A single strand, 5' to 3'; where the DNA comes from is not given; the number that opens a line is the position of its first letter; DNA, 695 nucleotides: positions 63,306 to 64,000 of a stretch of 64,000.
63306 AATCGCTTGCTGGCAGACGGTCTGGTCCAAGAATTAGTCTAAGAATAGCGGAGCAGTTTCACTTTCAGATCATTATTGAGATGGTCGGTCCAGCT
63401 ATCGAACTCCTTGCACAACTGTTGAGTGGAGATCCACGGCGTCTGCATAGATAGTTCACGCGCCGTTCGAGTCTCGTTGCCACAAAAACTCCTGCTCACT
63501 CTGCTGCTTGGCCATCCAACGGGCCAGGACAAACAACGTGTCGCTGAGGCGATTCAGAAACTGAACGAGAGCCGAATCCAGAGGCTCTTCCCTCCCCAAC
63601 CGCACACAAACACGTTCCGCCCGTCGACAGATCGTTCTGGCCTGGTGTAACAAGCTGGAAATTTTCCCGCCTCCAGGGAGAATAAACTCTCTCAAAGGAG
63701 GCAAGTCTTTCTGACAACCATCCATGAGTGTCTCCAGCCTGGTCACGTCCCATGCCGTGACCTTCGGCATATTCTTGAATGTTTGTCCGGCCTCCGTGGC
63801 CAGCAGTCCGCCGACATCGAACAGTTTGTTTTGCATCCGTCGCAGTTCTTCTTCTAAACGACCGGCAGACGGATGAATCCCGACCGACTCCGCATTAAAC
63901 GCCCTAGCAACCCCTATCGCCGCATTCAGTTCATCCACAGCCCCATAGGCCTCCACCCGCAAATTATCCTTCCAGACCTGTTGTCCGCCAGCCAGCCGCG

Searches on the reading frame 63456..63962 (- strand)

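Call 72: search_protein_families(library=pfam, proteins=[window:63456-63962:-], max_evalue=0.00001)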
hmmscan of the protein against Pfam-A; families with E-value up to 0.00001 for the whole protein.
window:63456-63962:- (168 aa): 1 family
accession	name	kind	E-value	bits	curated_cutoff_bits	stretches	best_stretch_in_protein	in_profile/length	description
PF01923.23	Cob_adeno_trans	-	2.2e-46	158.5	24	1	2-150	25-171/171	Cobalamin adenosyltransferase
